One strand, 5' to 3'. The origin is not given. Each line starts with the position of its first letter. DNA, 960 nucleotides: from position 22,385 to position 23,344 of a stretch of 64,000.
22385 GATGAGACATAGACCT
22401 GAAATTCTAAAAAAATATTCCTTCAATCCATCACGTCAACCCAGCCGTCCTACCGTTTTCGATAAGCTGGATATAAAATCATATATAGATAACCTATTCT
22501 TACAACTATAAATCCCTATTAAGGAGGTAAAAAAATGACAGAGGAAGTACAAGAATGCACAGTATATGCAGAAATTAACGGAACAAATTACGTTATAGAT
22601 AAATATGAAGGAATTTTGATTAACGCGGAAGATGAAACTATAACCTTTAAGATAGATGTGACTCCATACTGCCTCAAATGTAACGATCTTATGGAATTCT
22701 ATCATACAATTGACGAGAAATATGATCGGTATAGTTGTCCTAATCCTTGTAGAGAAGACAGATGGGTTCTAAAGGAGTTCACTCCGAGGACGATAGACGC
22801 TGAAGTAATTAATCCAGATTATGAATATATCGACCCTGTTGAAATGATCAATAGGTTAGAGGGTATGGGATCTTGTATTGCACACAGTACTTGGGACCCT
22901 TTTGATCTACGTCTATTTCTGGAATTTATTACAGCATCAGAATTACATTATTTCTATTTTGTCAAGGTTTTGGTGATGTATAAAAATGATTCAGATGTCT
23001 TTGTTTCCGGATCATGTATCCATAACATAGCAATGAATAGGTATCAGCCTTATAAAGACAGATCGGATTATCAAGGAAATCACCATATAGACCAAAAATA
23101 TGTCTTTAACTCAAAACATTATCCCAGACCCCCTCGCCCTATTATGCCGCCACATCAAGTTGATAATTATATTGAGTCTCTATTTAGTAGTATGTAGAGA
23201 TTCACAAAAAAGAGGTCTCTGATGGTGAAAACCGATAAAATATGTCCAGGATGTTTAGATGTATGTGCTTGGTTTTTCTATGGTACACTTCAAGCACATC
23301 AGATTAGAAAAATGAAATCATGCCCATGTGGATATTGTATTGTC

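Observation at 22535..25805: Tandemly duplicated module: 220-230 aa Cys-containing protein followed by a string of double-CxxC mini-proteins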

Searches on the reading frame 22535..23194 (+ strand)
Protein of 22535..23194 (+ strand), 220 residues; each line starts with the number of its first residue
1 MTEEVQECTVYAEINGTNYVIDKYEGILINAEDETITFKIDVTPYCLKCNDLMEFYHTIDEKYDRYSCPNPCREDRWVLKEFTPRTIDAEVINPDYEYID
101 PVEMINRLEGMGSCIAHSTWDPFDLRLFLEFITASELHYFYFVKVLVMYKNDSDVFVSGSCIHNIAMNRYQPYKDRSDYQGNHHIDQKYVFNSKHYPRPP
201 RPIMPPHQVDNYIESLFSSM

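Call 5: search_protein_families(library=pfam, proteins=[window:22535-23194:+], max_evalue=1)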
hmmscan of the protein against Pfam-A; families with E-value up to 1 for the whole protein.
window:22535-23194:+ (220 aa): 0 families

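Call 6: search_protein_families(library=phrogs, proteins=[window:22535-23194:+], max_evalue=1)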
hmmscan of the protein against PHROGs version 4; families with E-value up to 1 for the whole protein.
window:22535-23194:+ (220 aa): 1 family
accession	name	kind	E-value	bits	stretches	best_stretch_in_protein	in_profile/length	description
phrog_33553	-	unknown function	0.39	11.6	1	45-90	15-63/147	-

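Call 14: find_homologous_proteins(query=A1, max_evalue=0.001)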
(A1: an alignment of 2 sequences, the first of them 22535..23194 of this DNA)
Query A1 (2 sequences) (220 aa, profile of the alignment): 6 proteins with E <= 0.001 among 612 candidates.
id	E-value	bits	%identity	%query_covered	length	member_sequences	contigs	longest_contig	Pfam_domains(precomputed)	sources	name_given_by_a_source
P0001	8.0e-131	453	37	100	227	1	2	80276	-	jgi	-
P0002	1.6e-125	435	100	100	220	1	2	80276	-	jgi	-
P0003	1.1e-78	282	48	100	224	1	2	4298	-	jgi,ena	-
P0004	1.1e-36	145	31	93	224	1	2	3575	-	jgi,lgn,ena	-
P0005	1.2e-26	112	37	75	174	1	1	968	-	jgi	jgi:hypothetical protein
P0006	9.5e-25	105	34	78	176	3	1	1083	-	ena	-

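Call 15: find_encoding_contigs(protein=P0003, flank=10000)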
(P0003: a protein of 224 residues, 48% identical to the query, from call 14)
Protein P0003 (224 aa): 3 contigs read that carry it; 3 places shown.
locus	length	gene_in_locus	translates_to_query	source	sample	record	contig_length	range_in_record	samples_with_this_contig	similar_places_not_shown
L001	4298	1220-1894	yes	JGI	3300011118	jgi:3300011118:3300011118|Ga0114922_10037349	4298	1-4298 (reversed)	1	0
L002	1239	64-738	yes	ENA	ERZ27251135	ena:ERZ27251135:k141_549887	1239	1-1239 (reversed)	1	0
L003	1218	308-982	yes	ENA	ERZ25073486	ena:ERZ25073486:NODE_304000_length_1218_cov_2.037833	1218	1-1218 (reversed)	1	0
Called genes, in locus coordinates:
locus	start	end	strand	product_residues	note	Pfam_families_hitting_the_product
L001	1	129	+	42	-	?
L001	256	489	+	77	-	PF18902:DUF5658 (weak)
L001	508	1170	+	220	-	-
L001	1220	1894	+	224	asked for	-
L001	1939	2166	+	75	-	-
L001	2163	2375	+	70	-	-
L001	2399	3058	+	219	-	-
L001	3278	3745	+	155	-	-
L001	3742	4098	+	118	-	-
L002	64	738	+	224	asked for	-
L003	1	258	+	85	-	?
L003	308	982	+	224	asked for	-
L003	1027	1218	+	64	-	?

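Call 16: find_encoding_contigs(protein=P0004, flank=10000)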
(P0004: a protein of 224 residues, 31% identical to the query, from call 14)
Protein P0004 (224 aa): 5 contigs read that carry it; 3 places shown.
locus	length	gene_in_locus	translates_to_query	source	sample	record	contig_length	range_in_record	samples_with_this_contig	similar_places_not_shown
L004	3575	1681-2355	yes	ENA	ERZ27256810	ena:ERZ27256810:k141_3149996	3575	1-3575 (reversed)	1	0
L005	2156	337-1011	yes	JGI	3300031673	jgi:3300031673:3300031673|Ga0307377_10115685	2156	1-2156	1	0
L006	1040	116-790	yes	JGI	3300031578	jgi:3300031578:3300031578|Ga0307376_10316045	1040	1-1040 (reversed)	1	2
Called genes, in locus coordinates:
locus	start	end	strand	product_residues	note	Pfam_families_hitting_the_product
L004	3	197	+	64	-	?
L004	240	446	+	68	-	-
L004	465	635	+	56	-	-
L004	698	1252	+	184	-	-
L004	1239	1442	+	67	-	-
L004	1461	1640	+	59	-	-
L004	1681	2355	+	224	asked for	-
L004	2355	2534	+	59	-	-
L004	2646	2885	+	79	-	-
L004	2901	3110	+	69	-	-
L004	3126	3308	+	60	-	-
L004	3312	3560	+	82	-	-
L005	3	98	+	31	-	?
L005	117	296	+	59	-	-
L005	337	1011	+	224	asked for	-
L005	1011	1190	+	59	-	-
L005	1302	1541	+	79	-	-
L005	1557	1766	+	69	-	-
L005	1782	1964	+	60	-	-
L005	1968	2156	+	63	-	?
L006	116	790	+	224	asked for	-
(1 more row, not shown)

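Call 17: find_encoding_contigs(protein=P0002, flank=10000)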
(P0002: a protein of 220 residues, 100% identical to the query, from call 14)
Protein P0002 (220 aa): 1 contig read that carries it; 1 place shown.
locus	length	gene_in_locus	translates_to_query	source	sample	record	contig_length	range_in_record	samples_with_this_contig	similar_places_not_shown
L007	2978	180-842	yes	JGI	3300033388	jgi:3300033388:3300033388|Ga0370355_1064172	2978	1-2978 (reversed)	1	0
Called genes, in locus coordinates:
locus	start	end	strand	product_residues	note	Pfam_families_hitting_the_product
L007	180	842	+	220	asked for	-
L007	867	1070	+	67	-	-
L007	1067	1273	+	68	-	-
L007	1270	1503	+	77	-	-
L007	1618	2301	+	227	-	-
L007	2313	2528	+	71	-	-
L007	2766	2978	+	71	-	?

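Call 33: predict_structure(alignment_id=A5)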
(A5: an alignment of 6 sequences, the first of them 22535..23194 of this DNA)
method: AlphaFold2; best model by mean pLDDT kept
length: 220 residues; sequences in the alignment: 6
mean_pLDDT: 78.5   pTM: 0.53
mean pLDDT of the five models: 78.5, 77.0, 77.0, 75.0, 66.6
residues with pLDDT >= 90: 50; 70-90: 122; 50-70: 35; < 50: 13
segments of 3 or more residues with pLDDT < 50: 1-6, 90-95
pLDDT, mean of each block of 10 residues (from residue 1): 48 82 84 85 79 66 73 72 60 56 90 91 92 86 89 89 93 85 64 72 80 92
secondary structure, 60 per line:
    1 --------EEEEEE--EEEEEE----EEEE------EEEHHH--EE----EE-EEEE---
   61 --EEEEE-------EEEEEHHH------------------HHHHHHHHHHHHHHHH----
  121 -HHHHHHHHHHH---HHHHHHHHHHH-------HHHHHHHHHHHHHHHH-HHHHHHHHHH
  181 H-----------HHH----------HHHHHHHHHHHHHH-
elements in order: E9-14 E17-22 E27-30 E37-39 E54-57 E63-67 E75-79 H101-116 H122-132 H136-146 H154-169 H171-181 H206-219

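Call 36: search_protein_representatives(alignment_id=A5)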
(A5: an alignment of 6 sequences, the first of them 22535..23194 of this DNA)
Query: 6 sequences, 224 profile positions. Proteins with E-value up to 0.001 (for the whole library): 8; up to 1e-10: 5; up to 1e-30: 4. The best 8 are listed.
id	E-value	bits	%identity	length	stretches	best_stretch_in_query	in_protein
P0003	6.5e-97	340.1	-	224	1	1-224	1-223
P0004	2.1e-92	325.4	-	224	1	3-224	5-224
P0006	6.2e-70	251.9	-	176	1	47-224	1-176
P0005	1.2e-65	237.9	-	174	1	53-222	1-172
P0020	1.4e-11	61.1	-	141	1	15-90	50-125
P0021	4.7e-09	52.8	-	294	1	13-81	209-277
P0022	2.5e-05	40.6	-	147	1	102-216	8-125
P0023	6.4e-04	36.0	-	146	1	104-213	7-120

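Call 39: find_encoding_contigs(protein=P0022, flank=8000, max_places=4)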
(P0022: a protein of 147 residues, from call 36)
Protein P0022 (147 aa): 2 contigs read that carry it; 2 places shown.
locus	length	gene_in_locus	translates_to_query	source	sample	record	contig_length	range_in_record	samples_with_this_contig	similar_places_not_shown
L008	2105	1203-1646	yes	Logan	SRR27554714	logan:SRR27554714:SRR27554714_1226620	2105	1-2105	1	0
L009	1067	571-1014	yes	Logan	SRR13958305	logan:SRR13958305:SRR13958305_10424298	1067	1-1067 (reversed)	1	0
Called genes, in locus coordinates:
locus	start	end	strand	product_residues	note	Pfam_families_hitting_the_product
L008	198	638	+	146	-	-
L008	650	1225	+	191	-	-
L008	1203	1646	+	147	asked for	-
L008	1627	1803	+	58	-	-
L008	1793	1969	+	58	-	-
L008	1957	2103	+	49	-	?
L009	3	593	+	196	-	?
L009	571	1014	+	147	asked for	-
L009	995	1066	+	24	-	?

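Call 40: find_encoding_contigs(protein=P0020, flank=8000, max_places=4)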
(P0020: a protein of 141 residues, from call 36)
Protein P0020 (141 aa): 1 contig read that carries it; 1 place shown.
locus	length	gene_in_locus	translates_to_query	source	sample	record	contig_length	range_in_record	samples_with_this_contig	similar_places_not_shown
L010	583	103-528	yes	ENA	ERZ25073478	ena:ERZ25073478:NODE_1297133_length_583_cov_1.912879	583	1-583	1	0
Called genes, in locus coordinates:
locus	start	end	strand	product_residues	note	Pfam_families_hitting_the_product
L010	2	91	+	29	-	?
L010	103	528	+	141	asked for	-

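Call 61: search_solved_structures(query=A4, max_evalue=10, show_alignments=2)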
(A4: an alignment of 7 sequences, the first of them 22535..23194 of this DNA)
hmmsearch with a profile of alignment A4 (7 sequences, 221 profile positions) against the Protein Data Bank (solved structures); distinct sequences matched with E-value up to 10: 1.
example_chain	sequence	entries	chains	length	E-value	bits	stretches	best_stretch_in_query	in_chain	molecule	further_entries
7o39_A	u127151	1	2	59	0.3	14.2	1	79-129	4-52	DivIVA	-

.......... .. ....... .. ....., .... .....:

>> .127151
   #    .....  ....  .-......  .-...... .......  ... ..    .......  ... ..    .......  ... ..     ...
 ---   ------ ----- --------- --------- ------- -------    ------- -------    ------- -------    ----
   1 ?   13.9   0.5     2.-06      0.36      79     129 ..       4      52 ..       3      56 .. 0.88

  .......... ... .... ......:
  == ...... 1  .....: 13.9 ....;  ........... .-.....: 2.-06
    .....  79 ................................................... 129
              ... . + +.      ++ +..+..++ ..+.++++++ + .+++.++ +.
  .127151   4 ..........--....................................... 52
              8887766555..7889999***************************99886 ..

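Call 65: find_related_loci(query=A4, collection=viral_contigs, flank=10000)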
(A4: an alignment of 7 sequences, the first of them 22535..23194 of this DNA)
Query A4 (220 aa) in viral_contigs; peptide patterns used: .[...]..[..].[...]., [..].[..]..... (x = any residue, [..] = any of these).
155 stretches matched a pattern, but none encodes a relative of the query by tblastn (E <= 1e-3).

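Call 66: fold_search(model_id=the predicted structure, library=viral)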
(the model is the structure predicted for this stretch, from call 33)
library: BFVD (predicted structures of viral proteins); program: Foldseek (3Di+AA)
matches with E <= 10: 387; with E <= 0.001: 0
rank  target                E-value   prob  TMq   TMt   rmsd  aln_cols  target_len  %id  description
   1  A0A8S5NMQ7            9.5e-02  0.41  0.15  0.16  21.1       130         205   18  DNA-directed RNA polymerase II subunit [Siphoviridae sp. ctQU013]
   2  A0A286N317            1.7e-01  0.18  0.21  0.20  13.3       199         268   12  Uncharacterized protein [Arthrobacter phage Colucci]
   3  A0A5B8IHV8            3.1e-01  0.97  0.15  0.15   3.4        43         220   12  Uncharacterized protein [Mimiviridae sp. ChoanoV1]
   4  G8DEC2                3.8e-01  0.13  0.11  0.17  11.0        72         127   24  (no name in the UniProt tables at hand)
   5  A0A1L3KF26            4.1e-01  0.03  0.10  0.05  23.0       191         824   11  (no name in the UniProt tables at hand)
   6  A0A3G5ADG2            4.3e-01  0.13  0.22  0.09  15.6       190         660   13  Protein kinase domain-containing protein [Satyrvirus sp.]
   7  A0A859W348            4.8e-01  0.66  0.16  0.25   5.9        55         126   22  (no name in the UniProt tables at hand)
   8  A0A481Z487            5.1e-01  0.04  0.13  0.13  18.6       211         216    8  Uncharacterized protein [Pithovirus LCPAC103]
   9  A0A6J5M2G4            5.1e-01  0.04  0.13  0.08  20.0       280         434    9  Uncharacterized protein [uncultured Caudovirales phage]
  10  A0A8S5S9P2            5.4e-01  0.03  0.13  0.11  21.1       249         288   13  Uncharacterized protein [Myoviridae sp. ctByu2]
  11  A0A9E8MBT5            6.0e-01  0.85  0.16  0.42   2.9        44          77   23  (no name in the UniProt tables at hand)
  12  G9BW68                6.3e-01  0.35  0.14  0.30  10.1        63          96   17  (no name in the UniProt tables at hand)
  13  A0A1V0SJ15            6.7e-01  0.99  0.13  0.14   0.5        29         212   21  WWE domain-containing protein [Klosneuvirus KNV1]
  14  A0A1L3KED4            6.7e-01  0.03  0.13  0.06  32.8       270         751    7  (no name in the UniProt tables at hand)
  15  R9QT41                7.1e-01  0.18  0.14  0.32  12.8       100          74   12  Uncharacterized protein [Haloarcula sinaiiensis tailed virus 1]
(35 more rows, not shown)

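Call 78: find_related_loci(query=A4, collection=metagenome_contigs, flank=10000)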
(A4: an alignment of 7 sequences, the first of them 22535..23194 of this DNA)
Query A4 (220 aa) in metagenome_contigs; peptide patterns used: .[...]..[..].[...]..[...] (x = any residue, [..] = any of these).
238 stretches matched a pattern; 2 encode a relative of the query (tblastn E <= 1e-3); 2 distinct loci.
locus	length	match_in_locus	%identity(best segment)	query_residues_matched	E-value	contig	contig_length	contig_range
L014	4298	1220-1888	48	1-220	2e-67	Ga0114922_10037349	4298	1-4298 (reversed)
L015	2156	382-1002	31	14-218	2e-30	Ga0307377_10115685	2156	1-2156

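Call 89: search_protein_families(library=ncbifam, proteins=[window:22535-23194:+], max_evalue=1)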
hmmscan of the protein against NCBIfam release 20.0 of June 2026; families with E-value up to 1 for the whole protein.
window:22535-23194:+ (220 aa): 0 families

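Call 90: search_protein_families(library=padloc, proteins=[window:22535-23194:+], max_evalue=1)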
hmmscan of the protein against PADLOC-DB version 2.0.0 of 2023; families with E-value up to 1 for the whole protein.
window:22535-23194:+ (220 aa): 0 families

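Call 93: fold_search(model_id=the predicted structure, library=pdb)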
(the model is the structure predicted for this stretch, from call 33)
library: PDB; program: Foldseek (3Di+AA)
matches with E <= 10: 133; with E <= 0.001: 0
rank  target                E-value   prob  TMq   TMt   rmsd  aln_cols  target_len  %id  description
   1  7oo3_c                7.6e-01  0.30  0.27  0.37   9.7       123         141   11  Pol II-CSB-CSA-DDB1-UVSSA (Structure1) (released 2021-10-06)
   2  9bks                  1.4e+00  0.84  0.14  0.38   2.9        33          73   27  Crystal structure of the Human TRIP12 WWE domain (isoform 2) in complex with ADP (released 2024-07-31)
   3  8gs1_B                1.6e+00  0.07  0.20  0.15  14.5       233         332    7  Crystal structure of AziU2-U3 complex from Streptomyces sahachiroi NRRL2485 (released 2023-09-06)
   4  8gs1_D                1.9e+00  0.06  0.19  0.14  15.0       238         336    8  Crystal structure of AziU2-U3 complex from Streptomyces sahachiroi NRRL2485 (released 2023-09-06)
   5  1ujr_MODEL_1_A        2.2e+00  0.82  0.14  0.28   1.1        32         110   19  Solution structure of WWE domain in BAB28015 (released 2004-10-05)
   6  9bkr                  2.2e+00  0.80  0.13  0.38   2.6        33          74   24  Crystal structure of the Human TRIP12 WWE domain (isoform 2) in complex with ATP (released 2024-07-31)
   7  6pfl_A                2.2e+00  0.47  0.13  0.35   6.2        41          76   15  Crystal structure of Human HUWE1 WWE domain in complex with ADPR (released 2019-07-24)
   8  6pfl_B                2.5e+00  0.72  0.13  0.36   1.6        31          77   16  Crystal structure of Human HUWE1 WWE domain in complex with ADPR (released 2019-07-24)
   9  8okv_C                2.5e+00  0.14  0.14  0.10   6.7        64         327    9  lipoprotein BT2095 from Bacteroides thetaiotamicron bound to cyanocobalamin CnCbl (released 2023-09-20)
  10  8okv_B                2.5e+00  0.12  0.13  0.09   6.6        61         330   10  lipoprotein BT2095 from Bacteroides thetaiotamicron bound to cyanocobalamin CnCbl (released 2023-09-20)
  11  9eh2_y                2.5e+00  0.08  0.14  0.08  10.9        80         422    6  RNA polymerase II-DSIF-SPT6-PAF1c-TFIIS-IWS1-SETD2-FACT nucleosome upstream (released 2024-12-18)
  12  3ms5                  2.5e+00  0.03  0.12  0.08  15.8       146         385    7  Crystal Structure of Human gamma-butyrobetaine,2-oxoglutarate dioxygenase 1 (BBOX1) (released 2010-05-12)
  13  4qpl_A                2.6e+00  0.85  0.15  0.21   1.5        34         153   18  Crystal structure of RNF146(RING-WWE)/UbcH5a/iso-ADPr complex (released 2014-10-15)
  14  6miw                  2.6e+00  0.66  0.13  0.39   1.7        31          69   16  WWE domain of human HUWE1 (released 2018-10-17)
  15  1vct                  2.8e+00  0.09  0.17  0.19  11.6        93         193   15  Crystal structure of putative potassium channel related protein from Pyrococcus horikoshii (released 2005-03-22)
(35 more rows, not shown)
